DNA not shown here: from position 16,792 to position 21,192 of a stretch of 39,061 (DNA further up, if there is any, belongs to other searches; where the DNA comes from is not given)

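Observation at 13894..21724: Nine-gene coupled operon: XRE, gp10-like adaptor, 1366-aa tape-measure/SLT protein, HTH and five unknowns, without tube, chaperone or baseplate genes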

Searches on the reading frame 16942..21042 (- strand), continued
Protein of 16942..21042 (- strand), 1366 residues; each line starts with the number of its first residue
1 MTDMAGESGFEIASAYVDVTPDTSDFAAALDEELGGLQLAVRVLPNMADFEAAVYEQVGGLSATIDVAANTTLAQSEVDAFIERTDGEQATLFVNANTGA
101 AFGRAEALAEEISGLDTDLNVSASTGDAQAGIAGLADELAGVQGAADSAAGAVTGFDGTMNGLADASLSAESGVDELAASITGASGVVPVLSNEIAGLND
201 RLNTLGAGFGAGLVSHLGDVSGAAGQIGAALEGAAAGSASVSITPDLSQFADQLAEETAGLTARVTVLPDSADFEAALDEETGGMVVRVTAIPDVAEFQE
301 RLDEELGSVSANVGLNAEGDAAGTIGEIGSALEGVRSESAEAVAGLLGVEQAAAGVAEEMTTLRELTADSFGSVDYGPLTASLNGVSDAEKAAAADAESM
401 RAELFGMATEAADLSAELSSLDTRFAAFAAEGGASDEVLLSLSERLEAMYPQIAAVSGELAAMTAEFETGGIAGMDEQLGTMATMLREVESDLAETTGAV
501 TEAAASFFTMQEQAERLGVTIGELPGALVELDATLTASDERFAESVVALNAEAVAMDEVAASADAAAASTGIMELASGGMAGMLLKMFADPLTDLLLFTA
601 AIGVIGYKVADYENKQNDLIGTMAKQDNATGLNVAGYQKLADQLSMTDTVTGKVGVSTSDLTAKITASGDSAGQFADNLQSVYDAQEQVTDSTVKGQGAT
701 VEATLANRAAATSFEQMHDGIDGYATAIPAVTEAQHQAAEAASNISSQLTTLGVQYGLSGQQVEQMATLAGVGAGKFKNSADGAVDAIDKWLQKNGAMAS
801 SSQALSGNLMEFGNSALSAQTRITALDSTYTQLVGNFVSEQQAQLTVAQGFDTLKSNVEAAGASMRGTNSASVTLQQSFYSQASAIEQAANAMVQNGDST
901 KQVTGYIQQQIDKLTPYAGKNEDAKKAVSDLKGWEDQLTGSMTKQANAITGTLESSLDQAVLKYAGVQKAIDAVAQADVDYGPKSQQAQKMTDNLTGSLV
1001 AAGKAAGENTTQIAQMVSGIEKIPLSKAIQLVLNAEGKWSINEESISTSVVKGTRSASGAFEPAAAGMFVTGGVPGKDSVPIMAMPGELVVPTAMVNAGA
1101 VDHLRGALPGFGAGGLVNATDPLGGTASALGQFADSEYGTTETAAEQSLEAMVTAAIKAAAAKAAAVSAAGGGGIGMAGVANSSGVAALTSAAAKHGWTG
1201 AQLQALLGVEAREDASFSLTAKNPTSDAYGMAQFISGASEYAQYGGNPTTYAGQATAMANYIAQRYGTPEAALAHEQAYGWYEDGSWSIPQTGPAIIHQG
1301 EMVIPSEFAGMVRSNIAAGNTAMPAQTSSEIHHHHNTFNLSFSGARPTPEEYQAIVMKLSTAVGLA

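Call 20: find_encoding_contigs(protein=P0013, flank=10000, max_places=2)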
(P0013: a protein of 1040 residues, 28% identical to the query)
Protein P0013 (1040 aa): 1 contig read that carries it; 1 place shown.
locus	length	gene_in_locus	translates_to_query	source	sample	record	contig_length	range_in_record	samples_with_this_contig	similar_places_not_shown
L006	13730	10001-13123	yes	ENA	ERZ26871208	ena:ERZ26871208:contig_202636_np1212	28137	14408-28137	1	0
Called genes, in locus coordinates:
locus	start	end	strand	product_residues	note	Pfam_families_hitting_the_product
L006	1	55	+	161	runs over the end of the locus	-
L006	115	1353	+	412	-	-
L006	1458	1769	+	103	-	-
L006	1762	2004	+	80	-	-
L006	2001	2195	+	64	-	-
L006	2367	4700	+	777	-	PF21180:TOP6A-Spo11_Toprim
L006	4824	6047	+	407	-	-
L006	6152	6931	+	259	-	PF01381:HTH_3, PF13560:HTH_31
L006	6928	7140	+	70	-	-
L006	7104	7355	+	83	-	-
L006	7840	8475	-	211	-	PF00589:Phage_integrase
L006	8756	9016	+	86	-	PF12728:HTH_17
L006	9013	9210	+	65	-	-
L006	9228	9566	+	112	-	-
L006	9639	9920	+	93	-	-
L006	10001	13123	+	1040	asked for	-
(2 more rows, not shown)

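Call 32: find_related_loci(query=A2, collection=genome_contigs, flank=10000)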
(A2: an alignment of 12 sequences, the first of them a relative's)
Query A2 (1366 aa) in genome_contigs; peptide patterns used: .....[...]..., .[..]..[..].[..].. (x = any residue, [..] = any of these).
48 stretches matched a pattern; 1 encode a relative of the query (tblastn E <= 1e-3); 1 distinct loci.
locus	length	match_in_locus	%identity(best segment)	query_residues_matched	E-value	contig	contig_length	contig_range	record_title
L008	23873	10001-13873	33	4-1290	6e-141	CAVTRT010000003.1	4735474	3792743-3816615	MAG: uncultured Actinomycetota bacterium isolate MFD09495.bin.2.13 genome assembly, contig: contig_272, whole genome sho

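Call 42: find_encoding_contigs(protein=P0002, flank=10000, max_places=2)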
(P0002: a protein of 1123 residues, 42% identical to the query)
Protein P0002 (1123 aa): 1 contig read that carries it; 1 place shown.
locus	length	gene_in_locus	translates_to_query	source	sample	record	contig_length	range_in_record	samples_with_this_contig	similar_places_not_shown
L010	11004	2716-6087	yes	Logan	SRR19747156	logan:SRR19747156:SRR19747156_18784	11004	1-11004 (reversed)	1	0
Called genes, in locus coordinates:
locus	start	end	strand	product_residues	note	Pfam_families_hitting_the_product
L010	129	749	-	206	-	PF00589:Phage_integrase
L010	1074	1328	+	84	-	PF12728:HTH_17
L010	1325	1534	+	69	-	-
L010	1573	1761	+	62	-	-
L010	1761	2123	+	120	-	-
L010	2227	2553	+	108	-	-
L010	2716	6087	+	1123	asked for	-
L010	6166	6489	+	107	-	-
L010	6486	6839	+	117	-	-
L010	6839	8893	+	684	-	-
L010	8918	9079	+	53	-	-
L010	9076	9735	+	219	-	-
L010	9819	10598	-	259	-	PF04672:Methyltransf_19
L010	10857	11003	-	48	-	?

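Call 43: find_encoding_contigs(protein=P0009, flank=10000, max_places=2)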
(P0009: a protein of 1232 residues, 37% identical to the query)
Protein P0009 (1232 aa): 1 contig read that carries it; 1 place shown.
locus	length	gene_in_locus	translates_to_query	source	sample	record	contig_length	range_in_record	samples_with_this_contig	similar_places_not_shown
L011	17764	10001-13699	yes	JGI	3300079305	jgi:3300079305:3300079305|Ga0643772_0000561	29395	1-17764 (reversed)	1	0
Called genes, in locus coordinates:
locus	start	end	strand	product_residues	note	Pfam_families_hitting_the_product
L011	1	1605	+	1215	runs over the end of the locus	-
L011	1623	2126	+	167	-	-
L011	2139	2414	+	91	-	-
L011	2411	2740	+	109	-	-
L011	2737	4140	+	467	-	-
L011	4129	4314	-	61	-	-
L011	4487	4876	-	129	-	-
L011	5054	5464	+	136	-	-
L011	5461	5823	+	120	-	-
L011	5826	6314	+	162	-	-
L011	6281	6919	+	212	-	-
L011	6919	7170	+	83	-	-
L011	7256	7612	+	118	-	-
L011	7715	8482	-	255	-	PF01844:HNH, PF14279:HNH_5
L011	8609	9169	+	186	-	-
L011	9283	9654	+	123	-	-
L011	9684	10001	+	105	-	-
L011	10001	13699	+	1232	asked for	-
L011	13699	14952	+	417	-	PF22768:SPP1_Dit (weak)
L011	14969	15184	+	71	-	-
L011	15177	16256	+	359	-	-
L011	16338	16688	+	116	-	PF20137:BubE (weak)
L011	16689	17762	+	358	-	?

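Call 44: find_encoding_contigs(protein=P0007, flank=10000, max_places=2)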
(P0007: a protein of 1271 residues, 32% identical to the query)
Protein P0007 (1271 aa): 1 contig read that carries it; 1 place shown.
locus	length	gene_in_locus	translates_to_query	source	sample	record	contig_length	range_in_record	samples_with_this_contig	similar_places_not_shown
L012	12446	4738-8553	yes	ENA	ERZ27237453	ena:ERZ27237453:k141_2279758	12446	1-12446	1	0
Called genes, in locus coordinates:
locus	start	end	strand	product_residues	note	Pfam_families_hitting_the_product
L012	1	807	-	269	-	?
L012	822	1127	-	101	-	PF05015:HigB-like_toxin (weak)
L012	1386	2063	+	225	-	-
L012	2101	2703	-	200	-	PF00239:Resolvase, PF13551:HTH_29 (faint), PF02796:HTH_7, PF13384:HTH_23 (weak)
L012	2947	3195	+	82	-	PF12728:HTH_17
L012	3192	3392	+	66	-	-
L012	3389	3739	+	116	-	-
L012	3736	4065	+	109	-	-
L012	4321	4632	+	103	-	-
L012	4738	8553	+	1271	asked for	-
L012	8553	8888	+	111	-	-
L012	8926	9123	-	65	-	PF00392:GntR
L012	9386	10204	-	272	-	PF04672:Methyltransf_19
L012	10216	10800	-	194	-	PF12728:HTH_17, PF13411:MerR_1 (faint)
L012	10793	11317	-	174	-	PF00392:GntR (weak), PF13560:HTH_31, PF01381:HTH_3 (weak)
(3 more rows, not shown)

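Call 59: find_related_loci(query=A2, collection=viral_contigs, flank=10000)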
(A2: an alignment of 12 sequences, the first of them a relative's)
Query A2 (1366 aa) in viral_contigs; peptide patterns used: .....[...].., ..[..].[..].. (x = any residue, [..] = any of these).
268 stretches matched a pattern; 1 encode a relative of the query (tblastn E <= 1e-3); 1 distinct loci.
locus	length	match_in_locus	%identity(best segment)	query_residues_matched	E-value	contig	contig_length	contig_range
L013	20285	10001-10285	37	1189-1286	2e-9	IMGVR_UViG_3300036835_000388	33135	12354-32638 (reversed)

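Call 71: search_dna_similar(query=L002:3404-3862:+, collection=phages, mode=protein, max_rows=15, max_evalue=0.01)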
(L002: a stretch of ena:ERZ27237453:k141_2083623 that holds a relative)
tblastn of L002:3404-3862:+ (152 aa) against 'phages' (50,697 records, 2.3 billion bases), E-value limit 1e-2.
No match.

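Call 77: find_encoding_contigs(protein=P0001, flank=1000, max_places=3)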
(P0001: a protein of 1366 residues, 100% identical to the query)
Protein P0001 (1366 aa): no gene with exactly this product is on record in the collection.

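Call 81: find_related_loci(query=A2, collection=metagenome_contigs, flank=10000)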
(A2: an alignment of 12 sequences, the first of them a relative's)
Query A2 (1366 aa) in metagenome_contigs; peptide patterns used: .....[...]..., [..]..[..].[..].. (x = any residue, [..] = any of these).
600 stretches matched a pattern (row limit reached: there are more); 5 encode a relative of the query (tblastn E <= 1e-3); 5 distinct loci.
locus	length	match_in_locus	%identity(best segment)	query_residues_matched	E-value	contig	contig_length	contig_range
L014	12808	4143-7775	39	1-1151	3e-152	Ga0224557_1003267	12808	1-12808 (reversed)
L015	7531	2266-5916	34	6-1151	3e-125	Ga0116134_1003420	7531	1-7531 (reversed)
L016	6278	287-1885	39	579-1164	2e-97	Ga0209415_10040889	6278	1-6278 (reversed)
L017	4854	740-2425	39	730-1285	4e-81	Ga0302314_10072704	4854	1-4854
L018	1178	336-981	54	822-1029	2e-28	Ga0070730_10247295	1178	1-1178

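Call 100: search_protein_families(library=phrogs, proteins=[L010:6839-8893:+, L010:6486-6839:+, L010:6166-6489:+], max_evalue=0.001)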
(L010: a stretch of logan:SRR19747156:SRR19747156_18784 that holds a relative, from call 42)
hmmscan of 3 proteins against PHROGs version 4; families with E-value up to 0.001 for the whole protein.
L010:6839-8893:+ (684 aa): 1 family
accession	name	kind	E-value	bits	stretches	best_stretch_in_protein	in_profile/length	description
phrog_4013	-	unknown function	2.9e-23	83.4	2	205-373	232-394/659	-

L010:6486-6839:+ (117 aa): 2 families
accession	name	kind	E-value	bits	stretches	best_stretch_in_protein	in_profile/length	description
phrog_1084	-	unknown function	1.5e-23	84.2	1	2-116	5-115/123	unknown function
phrog_3304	-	tail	1.1e-12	49.1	1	7-116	9-113/177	L-shaped tail fiber protein assembly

L010:6166-6489:+ (107 aa): 0 families
